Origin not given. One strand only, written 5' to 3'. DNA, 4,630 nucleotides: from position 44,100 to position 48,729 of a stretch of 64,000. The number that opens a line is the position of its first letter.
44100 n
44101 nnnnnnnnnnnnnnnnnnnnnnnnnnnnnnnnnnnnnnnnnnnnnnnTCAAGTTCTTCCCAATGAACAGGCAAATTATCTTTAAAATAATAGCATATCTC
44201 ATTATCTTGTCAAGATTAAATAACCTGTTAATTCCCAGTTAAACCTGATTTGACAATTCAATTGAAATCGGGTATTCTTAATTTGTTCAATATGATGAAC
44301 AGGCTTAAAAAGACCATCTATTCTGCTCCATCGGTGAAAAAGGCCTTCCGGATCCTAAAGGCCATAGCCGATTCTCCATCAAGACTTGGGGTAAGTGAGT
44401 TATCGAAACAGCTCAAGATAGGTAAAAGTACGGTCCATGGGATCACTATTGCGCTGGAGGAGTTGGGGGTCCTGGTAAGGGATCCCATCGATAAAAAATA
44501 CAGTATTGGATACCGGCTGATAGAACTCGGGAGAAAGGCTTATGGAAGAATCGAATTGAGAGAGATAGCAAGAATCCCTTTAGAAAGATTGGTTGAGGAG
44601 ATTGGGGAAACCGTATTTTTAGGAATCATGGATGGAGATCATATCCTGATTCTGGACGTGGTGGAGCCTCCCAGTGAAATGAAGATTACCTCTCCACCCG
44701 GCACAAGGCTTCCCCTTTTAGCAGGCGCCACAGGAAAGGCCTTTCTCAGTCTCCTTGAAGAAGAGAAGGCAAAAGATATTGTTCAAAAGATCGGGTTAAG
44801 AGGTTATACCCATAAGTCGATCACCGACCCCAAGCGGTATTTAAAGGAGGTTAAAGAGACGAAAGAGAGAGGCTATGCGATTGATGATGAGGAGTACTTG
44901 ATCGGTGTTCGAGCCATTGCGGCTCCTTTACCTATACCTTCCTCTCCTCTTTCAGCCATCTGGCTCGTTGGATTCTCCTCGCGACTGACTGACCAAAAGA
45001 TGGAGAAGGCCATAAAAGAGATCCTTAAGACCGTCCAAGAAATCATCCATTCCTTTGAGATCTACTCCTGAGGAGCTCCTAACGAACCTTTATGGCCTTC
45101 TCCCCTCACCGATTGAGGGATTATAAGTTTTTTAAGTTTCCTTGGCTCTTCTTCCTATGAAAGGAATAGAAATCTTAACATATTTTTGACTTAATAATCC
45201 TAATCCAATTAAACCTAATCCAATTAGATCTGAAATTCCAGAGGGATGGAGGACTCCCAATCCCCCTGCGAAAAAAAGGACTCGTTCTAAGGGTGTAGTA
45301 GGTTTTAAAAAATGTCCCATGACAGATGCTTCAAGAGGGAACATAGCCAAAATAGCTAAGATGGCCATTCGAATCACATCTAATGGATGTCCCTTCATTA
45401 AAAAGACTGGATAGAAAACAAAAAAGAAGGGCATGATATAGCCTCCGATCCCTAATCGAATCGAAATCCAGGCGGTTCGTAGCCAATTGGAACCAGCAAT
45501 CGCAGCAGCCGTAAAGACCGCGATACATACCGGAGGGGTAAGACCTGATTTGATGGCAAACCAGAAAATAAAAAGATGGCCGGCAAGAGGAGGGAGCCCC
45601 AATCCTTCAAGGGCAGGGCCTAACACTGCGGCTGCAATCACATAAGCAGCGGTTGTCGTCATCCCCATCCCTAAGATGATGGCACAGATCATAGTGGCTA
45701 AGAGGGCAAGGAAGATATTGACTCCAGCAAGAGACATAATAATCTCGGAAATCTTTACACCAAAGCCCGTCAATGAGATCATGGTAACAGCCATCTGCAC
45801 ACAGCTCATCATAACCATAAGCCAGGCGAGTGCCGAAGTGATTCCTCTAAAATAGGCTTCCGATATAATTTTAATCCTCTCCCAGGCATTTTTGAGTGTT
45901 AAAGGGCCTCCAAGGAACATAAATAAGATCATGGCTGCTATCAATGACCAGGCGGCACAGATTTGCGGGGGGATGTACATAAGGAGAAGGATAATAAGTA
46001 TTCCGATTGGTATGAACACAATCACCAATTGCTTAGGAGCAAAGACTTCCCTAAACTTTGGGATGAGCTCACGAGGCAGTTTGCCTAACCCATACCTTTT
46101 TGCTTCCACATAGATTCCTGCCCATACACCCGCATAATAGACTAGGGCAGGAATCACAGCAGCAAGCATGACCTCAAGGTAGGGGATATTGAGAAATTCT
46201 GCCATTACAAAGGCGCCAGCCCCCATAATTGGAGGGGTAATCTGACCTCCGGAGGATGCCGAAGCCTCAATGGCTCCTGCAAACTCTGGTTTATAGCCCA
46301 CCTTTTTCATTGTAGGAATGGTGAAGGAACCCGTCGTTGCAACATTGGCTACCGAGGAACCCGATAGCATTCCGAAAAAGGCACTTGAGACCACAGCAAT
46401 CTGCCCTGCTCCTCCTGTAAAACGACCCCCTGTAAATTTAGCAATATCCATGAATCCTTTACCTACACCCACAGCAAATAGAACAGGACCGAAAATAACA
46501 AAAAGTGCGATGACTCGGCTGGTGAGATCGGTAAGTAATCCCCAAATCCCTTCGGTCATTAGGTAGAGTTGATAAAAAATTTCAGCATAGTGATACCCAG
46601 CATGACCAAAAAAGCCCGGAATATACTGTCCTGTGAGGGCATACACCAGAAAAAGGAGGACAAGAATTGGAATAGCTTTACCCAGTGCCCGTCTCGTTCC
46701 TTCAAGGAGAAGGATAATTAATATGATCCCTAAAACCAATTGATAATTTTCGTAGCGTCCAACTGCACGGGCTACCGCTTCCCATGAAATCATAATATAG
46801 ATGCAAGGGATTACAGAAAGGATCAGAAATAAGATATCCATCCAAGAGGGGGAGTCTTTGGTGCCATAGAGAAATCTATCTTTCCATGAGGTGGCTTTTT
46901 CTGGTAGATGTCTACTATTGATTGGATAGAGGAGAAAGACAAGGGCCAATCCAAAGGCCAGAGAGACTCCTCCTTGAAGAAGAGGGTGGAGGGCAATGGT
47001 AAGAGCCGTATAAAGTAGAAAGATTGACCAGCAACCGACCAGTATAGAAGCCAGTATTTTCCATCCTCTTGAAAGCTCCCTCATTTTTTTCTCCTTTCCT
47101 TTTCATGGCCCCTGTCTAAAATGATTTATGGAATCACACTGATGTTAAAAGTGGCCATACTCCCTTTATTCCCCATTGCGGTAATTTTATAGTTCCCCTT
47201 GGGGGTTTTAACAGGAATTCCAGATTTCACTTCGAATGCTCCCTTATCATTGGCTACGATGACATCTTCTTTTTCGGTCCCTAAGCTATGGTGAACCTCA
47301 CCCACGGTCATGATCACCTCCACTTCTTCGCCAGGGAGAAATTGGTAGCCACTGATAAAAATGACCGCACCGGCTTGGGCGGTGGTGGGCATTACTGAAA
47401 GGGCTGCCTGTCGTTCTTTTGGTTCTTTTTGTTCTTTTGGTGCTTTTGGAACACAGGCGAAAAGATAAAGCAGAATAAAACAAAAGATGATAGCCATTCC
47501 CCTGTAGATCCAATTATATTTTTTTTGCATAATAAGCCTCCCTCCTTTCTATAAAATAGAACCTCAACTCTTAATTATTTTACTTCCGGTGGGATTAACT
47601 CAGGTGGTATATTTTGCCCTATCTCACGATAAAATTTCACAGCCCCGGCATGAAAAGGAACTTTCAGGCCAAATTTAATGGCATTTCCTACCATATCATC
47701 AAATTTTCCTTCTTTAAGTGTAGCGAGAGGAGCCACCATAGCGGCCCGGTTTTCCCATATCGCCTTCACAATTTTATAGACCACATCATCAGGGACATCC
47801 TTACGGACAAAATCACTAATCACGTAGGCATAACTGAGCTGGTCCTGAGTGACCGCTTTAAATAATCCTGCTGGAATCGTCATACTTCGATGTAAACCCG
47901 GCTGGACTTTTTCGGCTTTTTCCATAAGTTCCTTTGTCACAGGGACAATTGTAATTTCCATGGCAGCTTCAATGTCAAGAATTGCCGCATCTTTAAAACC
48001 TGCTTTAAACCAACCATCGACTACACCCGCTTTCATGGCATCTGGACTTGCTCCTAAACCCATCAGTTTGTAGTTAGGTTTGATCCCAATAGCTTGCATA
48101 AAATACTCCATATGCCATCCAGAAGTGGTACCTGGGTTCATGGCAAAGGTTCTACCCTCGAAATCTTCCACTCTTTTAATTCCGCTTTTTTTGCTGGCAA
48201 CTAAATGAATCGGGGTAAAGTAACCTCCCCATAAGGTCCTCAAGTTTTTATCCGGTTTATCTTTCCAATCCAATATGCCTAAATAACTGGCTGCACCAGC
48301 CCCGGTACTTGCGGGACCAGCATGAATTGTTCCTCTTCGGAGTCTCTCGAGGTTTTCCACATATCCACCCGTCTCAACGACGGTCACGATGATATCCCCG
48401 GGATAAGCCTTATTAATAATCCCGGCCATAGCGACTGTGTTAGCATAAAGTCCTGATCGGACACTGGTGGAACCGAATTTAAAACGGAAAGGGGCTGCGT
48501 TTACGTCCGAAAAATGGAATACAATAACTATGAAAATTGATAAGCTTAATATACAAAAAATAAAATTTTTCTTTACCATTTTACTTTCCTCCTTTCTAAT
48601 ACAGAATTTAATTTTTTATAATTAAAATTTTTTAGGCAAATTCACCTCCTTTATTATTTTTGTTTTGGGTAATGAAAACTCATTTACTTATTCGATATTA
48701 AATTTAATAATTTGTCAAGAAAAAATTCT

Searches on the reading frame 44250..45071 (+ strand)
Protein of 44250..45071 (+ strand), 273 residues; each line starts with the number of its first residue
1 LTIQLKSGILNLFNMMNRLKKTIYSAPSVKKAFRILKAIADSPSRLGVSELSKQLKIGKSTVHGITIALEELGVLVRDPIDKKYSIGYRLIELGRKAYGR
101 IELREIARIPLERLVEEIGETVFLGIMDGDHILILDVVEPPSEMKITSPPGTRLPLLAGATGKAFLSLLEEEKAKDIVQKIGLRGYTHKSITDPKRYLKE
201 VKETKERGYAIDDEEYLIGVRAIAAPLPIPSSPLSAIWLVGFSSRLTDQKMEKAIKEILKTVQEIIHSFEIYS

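Call 9: search_protein_families(library=pfam, proteins=[window:44250-45071:+], max_evalue=0.0001)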
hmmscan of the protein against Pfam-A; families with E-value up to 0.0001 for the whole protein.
window:44250-45071:+ (273 aa): 2 families
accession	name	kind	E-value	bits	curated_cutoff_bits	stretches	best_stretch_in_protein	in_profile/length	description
PF01614.24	IclR_C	-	8.7e-35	120.3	24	1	98-265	4-172/174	Bacterial transcriptional regulator IclR C-terminal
PF09339.16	HTH_IclR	-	3.5e-13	49.5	22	1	28-79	1-52/52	IclR helix-turn-helix domain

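Call 34: search_protein_families(library=ncbifam, proteins=[window:44250-45071:+], max_evalue=0.01)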
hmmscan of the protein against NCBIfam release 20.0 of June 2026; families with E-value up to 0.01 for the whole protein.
window:44250-45071:+ (273 aa): 9 families
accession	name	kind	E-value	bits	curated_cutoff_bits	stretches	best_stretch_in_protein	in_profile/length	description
NF045644.1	TransRegBhcR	equivalog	1.7e-44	152.1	350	1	27-266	23-262/267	HTH-type transcriptional regulator BhcR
NF011671.1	PRK15090.1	equivalog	1.3e-37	129.4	275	1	22-227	6-210/256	DNA-binding transcriptional regulator KdgR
TIGR02431.1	pcaR_pcaU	subfamily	2.9e-35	121.8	284.75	1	28-267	7-245/248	beta-ketoadipate pathway transcriptional regulators, PcaR/PcaU/PobR family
NF008601.2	PRK11569.1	equivalog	2.8e-33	115.2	380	1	28-269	28-272/276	glyoxylate bypass operon transcriptional repressor IclR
NF007548.0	PRK10163.1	equivalog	9.3e-25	87.3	406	1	27-264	22-260/271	HTH-type transcriptional repressor AllR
NF007339.0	PRK09834.1-1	equivalog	1e-11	44.7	299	1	28-265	22-258/271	DNA-binding transcriptional regulator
NF007341.0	PRK09834.1-3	equivalog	3.1e-09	36.4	269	1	31-229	12-217/274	DNA-binding transcriptional regulator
NF007342.0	PRK09834.1-4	equivalog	1.4e-07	30.8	251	1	21-265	6-248/263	DNA-binding transcriptional regulator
NF053606.1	Sta1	subfamily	0.0092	16.1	80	0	31-82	21-71/100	Sta1 family transcriptional regulator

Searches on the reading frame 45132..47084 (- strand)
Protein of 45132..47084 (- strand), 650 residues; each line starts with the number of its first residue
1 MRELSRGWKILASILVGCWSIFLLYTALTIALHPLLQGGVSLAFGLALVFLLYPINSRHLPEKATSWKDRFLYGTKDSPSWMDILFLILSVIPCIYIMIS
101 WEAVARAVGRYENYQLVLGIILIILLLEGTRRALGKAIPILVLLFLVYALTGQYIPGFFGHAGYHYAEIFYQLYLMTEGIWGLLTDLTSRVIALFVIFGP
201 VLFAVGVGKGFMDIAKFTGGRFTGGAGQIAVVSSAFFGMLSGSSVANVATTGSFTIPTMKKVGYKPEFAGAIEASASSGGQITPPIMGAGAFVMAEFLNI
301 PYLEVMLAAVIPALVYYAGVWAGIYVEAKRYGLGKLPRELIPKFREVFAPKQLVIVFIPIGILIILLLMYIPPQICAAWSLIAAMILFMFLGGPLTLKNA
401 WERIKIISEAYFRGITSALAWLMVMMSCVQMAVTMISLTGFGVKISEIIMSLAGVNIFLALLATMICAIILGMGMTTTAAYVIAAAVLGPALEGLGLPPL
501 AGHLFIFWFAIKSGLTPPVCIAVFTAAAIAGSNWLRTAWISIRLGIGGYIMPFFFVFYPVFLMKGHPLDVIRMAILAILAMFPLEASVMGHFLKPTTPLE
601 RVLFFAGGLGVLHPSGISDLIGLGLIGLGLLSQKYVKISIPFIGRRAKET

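Call 9: search_protein_families(library=pfam, proteins=[window:45132-47084:-], max_evalue=0.0001)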
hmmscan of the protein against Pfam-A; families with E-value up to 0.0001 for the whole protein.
window:45132-47084:- (650 aa): 1 family
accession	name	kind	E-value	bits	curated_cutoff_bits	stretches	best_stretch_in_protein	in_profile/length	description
PF06808.19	DctM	-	1e-77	262.2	23.8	1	122-562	2-405/413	Tripartite ATP-independent periplasmic transporter, DctM component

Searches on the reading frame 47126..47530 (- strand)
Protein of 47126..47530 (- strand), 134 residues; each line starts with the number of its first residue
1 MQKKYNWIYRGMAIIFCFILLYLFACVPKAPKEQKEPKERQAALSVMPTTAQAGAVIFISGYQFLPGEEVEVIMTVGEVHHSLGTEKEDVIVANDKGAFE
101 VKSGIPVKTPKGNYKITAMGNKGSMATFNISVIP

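Call 8: search_protein_families(library=pfam, proteins=[window:47126-47530:-], max_evalue=0.0001)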
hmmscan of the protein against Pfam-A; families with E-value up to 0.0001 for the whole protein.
window:47126-47530:- (134 aa): 0 families

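Call 66: search_protein_families(library=pfam, proteins=[window:47126-47530:-], max_evalue=0.01)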
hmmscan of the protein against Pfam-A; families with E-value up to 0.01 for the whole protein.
window:47126-47530:- (134 aa): 1 family
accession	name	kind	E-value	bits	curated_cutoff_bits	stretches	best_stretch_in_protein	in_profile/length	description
PF11694.13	DUF3290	-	0.0086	16.5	31.3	0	1-36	38-73/144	Protein of unknown function (DUF3290)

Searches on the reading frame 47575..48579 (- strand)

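Call 8: search_protein_families(library=pfam, proteins=[window:47575-48579:-], max_evalue=0.0001)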
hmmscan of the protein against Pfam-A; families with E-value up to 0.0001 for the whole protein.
window:47575-48579:- (334 aa): 2 families
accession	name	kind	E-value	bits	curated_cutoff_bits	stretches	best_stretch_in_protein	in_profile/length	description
PF16868.10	NMT1_3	-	5.8e-44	151.3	27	1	42-321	8-289/289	NMT1-like family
PF12974.12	Phosphonate-bd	-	4.2e-06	26.8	27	1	126-219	89-191/242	ABC transporter, phosphonate, periplasmic substrate-binding protein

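Call 34: search_protein_families(library=ncbifam, proteins=[window:47575-48579:-], max_evalue=0.01)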
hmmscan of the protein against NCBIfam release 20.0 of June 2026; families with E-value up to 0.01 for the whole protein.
window:47575-48579:- (334 aa): 2 families
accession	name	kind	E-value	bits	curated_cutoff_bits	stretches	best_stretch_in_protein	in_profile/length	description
TIGR02122.1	TRAP_TAXI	subfamily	6e-49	166.6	84.35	1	7-321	6-320/320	TAXI family TRAP transporter solute-binding subunit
TIGR03431.1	PhnD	equivalog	0.00038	19.9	261.1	1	125-199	118-197/288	phosphonate ABC transporter substrate-binding protein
